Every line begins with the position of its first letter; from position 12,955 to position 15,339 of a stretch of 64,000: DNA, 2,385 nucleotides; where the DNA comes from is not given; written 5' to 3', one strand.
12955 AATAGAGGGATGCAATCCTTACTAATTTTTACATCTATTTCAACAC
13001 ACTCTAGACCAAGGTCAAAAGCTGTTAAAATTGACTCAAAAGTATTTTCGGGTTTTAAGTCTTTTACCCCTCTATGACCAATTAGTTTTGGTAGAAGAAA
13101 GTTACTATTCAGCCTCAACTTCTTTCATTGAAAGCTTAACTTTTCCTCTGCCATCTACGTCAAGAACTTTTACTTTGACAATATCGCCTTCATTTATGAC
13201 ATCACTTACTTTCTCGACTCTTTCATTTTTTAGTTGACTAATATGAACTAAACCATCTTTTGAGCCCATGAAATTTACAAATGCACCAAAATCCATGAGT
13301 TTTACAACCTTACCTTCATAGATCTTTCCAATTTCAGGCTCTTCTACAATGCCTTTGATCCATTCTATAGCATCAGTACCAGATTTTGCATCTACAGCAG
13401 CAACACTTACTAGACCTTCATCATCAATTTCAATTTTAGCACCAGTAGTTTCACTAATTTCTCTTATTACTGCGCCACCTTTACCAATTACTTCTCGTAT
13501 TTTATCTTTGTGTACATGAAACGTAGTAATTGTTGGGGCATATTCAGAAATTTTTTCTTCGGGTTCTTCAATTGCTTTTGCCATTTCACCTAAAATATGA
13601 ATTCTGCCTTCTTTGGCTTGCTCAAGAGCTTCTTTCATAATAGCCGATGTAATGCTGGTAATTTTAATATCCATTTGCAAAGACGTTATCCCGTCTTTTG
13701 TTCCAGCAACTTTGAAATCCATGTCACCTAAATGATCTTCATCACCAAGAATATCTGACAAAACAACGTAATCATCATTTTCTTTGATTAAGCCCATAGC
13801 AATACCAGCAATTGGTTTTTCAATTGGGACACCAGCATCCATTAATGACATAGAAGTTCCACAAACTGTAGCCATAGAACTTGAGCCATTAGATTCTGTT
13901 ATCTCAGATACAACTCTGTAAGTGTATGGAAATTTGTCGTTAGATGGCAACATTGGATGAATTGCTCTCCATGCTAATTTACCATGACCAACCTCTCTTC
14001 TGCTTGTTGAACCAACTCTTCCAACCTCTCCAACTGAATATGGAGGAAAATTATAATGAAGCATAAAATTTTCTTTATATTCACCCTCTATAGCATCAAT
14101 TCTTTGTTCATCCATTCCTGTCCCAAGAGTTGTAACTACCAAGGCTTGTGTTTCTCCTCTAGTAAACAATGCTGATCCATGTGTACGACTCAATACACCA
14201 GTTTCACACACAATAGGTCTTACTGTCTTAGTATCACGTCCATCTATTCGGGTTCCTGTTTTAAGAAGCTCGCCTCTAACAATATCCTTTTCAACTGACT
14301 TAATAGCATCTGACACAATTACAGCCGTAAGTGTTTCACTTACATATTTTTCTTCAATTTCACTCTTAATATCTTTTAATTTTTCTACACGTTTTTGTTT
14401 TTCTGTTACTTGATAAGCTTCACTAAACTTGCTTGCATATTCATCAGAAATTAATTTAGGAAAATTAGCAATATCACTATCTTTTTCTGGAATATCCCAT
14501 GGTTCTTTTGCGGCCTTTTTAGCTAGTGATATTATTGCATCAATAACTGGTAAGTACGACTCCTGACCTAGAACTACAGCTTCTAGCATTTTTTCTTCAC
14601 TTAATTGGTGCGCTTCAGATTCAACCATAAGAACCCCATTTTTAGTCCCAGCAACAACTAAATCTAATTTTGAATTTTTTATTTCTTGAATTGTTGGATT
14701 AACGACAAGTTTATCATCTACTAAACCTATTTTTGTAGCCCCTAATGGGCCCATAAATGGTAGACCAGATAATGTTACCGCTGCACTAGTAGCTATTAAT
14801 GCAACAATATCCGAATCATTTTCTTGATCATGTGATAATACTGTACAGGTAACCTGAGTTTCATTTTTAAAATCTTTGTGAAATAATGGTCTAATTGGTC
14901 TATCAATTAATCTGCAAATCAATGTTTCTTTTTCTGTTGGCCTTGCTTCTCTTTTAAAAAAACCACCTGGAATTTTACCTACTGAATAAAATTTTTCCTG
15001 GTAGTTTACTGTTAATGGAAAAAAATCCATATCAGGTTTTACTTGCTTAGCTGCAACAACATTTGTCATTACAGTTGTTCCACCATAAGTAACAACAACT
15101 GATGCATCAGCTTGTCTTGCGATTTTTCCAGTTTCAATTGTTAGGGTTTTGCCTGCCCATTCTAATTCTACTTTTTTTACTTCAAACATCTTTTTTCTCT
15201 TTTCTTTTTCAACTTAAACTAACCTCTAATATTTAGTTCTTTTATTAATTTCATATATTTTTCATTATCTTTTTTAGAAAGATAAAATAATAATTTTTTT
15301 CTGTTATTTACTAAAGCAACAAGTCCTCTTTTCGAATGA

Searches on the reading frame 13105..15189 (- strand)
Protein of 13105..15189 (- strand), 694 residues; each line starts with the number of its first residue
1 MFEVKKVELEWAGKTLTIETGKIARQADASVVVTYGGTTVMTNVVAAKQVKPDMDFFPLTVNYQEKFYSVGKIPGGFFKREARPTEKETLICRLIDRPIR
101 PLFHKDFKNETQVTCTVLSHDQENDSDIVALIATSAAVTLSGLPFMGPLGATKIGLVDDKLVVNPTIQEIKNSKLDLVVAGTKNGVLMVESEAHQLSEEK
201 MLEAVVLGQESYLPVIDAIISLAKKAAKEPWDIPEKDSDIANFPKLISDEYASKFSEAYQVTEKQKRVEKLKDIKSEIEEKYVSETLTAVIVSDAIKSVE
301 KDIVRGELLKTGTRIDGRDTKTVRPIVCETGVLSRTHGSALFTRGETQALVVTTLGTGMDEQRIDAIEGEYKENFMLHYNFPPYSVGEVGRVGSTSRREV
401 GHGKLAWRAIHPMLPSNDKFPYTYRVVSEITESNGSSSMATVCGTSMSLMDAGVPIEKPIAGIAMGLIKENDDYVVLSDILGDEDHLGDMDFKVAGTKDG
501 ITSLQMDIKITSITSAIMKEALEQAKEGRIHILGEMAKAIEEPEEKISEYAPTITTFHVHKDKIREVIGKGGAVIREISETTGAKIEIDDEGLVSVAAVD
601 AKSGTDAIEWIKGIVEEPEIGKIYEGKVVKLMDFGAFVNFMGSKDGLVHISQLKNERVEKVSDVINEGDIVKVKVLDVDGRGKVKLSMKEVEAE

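Call 90: find_encoding_contigs(protein=window:13105-15189:-, flank=10000, max_places=1)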
Protein window:13105-15189:- (694 aa): no gene with exactly this product is on record in the collection.

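Call 92: search_protein_families(library=pfam, proteins=[window:13105-15189:-], max_evalue=1e-8)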
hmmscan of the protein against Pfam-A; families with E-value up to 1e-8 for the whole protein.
window:13105-15189:- (694 aa): 5 families
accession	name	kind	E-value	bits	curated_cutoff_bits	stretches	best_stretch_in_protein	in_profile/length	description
PF01138.27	RNase_PH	-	1e-59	201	25.5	2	14-144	3-130/130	3' exoribonuclease family, domain 1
PF03725.20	RNase_PH_C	-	1.1e-25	89.8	20.8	1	148-210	2-66/67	3' exoribonuclease family, domain 2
PF00575.29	S1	-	2.3e-17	63.6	22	1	617-689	1-74/74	S1 RNA binding domain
PF03726.19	PNPase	-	7.2e-14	52.5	24.6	1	247-319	6-81/81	Polyribonucleotide nucleotidyltransferase, RNA binding domain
PF00013.35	KH_1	-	2.2e-12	47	21.5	1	555-591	2-39/66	KH domain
